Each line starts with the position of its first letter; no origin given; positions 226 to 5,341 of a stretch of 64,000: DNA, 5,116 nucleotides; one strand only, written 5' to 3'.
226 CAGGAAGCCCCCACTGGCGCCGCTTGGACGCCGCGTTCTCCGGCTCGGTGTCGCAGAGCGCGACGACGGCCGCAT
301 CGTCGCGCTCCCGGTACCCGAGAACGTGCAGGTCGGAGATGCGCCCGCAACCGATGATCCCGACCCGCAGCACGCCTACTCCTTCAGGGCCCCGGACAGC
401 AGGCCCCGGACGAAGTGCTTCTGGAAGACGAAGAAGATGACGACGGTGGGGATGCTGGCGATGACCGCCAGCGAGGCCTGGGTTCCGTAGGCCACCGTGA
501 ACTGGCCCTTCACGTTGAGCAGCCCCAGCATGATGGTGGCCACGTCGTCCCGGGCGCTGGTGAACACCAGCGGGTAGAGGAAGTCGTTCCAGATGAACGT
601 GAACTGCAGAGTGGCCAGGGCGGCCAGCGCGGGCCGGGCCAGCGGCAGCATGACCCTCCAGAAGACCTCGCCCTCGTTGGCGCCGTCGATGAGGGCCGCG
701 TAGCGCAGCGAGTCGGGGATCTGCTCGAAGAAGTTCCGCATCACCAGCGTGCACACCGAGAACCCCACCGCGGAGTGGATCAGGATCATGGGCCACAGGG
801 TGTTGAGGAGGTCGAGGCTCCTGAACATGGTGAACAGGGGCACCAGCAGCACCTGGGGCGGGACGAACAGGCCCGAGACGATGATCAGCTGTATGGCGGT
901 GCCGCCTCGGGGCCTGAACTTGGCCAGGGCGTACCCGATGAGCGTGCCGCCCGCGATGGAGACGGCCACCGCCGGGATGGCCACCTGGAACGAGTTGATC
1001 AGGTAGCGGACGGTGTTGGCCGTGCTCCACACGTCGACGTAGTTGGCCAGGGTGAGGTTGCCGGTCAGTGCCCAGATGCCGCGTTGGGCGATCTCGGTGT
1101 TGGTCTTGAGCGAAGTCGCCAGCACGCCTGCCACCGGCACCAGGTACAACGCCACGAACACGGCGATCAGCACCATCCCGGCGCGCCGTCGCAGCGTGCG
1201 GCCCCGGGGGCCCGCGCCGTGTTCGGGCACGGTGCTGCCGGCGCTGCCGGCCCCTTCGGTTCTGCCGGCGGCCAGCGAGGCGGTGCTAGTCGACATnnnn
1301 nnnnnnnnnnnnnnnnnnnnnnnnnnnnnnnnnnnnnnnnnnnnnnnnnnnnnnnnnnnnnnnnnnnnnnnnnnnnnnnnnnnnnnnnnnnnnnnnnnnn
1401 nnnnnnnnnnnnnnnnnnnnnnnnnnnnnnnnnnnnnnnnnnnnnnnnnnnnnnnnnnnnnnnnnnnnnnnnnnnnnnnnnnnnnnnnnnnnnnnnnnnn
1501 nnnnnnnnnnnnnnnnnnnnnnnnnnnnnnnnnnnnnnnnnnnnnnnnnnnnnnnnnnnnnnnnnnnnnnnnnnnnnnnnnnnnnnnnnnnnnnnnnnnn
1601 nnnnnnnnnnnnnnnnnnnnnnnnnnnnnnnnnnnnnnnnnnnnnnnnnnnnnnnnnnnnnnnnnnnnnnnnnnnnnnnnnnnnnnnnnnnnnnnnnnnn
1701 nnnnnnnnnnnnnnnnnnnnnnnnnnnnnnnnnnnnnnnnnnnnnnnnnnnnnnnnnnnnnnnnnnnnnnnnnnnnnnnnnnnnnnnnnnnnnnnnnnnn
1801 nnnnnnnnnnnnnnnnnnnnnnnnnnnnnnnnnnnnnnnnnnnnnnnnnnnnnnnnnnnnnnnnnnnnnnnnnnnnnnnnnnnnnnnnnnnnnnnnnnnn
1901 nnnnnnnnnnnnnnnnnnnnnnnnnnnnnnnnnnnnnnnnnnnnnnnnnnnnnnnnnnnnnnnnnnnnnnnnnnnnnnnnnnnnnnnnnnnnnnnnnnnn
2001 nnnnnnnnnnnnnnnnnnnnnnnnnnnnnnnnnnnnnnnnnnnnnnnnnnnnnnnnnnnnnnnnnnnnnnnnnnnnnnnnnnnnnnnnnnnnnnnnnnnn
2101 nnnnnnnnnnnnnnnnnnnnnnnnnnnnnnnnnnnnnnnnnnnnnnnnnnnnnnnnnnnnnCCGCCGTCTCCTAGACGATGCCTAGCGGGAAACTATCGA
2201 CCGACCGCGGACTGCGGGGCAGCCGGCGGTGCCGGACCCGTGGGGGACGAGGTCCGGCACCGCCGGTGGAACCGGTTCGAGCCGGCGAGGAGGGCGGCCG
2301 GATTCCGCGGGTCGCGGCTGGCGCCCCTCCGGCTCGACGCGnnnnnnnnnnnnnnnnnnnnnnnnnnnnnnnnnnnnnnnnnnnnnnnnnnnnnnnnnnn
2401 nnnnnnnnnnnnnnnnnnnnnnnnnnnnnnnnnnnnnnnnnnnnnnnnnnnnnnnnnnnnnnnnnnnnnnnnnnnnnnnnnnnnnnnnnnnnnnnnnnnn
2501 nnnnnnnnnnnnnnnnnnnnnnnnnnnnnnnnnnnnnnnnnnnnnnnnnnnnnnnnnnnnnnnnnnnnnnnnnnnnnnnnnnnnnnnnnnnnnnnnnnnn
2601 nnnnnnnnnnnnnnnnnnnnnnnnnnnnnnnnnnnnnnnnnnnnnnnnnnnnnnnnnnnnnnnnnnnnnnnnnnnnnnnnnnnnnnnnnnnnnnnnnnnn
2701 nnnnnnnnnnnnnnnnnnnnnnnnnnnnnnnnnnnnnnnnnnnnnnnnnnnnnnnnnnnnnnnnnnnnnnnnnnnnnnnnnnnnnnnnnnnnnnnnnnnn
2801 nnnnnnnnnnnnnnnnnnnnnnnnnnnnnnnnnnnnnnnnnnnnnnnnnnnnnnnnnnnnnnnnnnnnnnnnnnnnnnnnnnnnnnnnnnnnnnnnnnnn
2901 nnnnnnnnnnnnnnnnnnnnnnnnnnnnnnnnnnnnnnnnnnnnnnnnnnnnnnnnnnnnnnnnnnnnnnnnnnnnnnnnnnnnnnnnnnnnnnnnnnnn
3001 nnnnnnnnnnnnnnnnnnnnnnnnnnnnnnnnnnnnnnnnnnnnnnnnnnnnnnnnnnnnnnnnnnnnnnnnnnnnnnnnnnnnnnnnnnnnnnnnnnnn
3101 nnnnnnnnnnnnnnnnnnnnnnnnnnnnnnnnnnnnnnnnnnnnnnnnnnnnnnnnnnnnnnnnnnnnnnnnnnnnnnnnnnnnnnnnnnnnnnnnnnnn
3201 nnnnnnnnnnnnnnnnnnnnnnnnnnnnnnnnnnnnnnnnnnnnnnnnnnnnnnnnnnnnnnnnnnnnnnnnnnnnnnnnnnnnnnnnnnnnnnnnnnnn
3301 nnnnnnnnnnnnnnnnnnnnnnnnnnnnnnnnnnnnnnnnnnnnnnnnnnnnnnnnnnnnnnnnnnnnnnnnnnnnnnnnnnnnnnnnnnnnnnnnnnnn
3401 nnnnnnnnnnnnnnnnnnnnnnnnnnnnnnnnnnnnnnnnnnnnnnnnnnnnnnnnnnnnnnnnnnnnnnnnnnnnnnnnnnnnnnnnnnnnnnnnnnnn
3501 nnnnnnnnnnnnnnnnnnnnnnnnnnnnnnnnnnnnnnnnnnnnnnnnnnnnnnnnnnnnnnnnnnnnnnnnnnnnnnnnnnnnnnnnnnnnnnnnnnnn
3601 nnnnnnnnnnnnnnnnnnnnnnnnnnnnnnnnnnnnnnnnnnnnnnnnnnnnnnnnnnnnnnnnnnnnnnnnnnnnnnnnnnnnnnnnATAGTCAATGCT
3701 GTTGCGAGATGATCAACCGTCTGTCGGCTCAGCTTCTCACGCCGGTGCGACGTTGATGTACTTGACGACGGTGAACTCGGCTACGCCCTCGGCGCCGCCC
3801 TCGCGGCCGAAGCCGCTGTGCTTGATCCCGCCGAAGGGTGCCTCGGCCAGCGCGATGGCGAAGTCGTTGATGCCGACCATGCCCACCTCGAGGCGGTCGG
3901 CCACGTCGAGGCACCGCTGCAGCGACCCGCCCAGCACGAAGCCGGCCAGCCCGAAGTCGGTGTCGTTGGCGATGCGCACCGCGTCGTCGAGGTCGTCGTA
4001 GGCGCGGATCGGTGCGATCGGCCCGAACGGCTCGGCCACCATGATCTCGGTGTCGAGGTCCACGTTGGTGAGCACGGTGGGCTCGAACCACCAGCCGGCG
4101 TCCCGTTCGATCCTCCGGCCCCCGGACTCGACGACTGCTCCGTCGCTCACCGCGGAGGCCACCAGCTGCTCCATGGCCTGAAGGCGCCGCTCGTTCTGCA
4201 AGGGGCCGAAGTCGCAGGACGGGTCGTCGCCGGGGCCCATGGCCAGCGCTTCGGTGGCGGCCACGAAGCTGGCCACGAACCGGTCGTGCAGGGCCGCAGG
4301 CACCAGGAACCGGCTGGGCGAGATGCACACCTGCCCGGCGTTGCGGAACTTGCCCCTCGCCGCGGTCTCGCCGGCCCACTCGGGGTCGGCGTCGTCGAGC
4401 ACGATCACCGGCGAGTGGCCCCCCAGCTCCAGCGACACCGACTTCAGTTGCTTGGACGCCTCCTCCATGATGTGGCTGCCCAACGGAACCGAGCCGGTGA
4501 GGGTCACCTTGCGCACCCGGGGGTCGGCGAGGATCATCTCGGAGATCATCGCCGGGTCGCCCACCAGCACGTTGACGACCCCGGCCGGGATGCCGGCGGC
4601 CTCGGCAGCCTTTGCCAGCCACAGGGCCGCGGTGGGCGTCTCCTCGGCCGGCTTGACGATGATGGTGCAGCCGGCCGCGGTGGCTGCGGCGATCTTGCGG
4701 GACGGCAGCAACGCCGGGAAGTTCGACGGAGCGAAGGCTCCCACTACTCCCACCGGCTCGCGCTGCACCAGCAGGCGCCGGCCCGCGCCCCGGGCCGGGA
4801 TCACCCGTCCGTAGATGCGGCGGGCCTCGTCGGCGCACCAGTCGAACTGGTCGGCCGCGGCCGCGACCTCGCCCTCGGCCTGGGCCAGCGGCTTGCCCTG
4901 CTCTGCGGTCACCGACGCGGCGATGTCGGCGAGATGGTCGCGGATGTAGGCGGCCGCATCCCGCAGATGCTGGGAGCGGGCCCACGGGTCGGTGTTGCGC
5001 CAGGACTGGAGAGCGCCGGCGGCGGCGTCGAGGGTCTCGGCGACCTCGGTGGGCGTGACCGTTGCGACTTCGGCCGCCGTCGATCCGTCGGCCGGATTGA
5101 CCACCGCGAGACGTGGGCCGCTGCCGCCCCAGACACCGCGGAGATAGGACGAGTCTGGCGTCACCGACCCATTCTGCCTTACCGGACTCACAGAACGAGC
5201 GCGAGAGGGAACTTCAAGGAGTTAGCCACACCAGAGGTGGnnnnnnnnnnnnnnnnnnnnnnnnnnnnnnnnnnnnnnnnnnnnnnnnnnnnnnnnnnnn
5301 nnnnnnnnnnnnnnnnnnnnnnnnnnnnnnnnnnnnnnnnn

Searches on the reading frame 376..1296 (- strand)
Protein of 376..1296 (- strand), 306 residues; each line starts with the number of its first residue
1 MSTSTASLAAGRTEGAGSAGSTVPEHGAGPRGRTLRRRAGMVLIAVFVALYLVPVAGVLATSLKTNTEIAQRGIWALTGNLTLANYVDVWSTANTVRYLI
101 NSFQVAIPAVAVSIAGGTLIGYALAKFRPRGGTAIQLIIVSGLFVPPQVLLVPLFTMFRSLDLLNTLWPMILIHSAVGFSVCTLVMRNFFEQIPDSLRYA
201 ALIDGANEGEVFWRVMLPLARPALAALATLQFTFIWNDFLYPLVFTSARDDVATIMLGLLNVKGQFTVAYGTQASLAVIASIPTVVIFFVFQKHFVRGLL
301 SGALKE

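Call 91: find_encoding_contigs(protein=window:376-1296:-, flank=10000, max_places=3)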
Protein window:376-1296:- (306 aa): 2 contigs read that carry it; 2 places shown.
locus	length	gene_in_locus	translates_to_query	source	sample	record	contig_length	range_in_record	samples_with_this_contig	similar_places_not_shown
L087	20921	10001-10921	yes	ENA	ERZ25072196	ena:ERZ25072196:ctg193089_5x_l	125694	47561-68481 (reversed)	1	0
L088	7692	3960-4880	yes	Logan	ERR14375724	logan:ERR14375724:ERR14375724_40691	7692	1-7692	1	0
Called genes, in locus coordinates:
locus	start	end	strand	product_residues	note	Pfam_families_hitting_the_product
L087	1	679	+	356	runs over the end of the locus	PF00478:IMPDH, PF03060:NMO, PF01070:FMN_dh (weak)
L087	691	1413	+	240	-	PF02586:SRAP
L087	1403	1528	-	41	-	-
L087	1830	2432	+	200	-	PF01066:CDP-OH_P_transf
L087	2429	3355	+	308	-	PF00296:Bac_luciferase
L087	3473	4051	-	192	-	PF02627:CMD (weak)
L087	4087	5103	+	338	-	PF00296:Bac_luciferase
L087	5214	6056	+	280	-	PF00581:Rhodanese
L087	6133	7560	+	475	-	PF00171:Aldedh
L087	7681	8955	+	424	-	PF01547:SBP_bac_1, PF13416:SBP_bac_8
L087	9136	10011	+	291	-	PF00528:BPD_transp_1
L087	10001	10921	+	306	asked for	PF00528:BPD_transp_1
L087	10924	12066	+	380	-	PF01408:GFO_IDH_MocA, PF22725:GFO_IDH_MocA_C3, PF02894:GFO_IDH_MocA_C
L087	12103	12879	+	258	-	PF09339:HTH_IclR, PF24270:HTH_Cmi2_C (faint), PF01614:IclR_C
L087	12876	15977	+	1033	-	PF00890:FAD_binding_2 (faint), PF01266:DAO, PF01494:FAD_binding_3 (faint), PF16901:DAO_C, PF00370:FGGY_N, PF02782:FGGY_C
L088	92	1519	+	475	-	PF00171:Aldedh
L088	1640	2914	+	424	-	PF01547:SBP_bac_1, PF13416:SBP_bac_8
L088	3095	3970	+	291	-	PF00528:BPD_transp_1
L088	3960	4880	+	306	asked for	PF00528:BPD_transp_1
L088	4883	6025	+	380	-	PF01408:GFO_IDH_MocA, PF22725:GFO_IDH_MocA_C3, PF02894:GFO_IDH_MocA_C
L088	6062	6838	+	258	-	PF09339:HTH_IclR, PF24270:HTH_Cmi2_C (faint), PF01614:IclR_C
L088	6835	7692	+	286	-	?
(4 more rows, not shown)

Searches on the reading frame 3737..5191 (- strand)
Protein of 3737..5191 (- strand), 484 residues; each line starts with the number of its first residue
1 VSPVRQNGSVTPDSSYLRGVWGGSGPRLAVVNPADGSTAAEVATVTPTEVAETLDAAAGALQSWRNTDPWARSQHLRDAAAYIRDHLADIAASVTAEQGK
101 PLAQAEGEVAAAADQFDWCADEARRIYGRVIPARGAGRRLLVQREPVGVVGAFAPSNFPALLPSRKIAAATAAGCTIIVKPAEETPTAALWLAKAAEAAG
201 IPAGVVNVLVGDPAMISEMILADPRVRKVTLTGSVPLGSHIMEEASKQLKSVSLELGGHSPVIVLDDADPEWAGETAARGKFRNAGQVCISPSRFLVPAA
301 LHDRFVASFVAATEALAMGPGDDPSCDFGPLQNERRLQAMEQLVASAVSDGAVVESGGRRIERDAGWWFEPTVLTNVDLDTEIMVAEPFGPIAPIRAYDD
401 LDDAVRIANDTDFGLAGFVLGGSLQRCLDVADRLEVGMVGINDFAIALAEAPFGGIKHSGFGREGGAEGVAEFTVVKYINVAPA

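Call 21: search_protein_families(library=pfam, proteins=[window:3737-5191:-])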
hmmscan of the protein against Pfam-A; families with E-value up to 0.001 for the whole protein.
window:3737-5191:- (484 aa): 1 family
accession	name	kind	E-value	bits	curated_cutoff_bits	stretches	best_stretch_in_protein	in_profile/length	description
PF00171.27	Aldedh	-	9.9e-151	502.8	23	1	26-479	7-461/461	Aldehyde dehydrogenase family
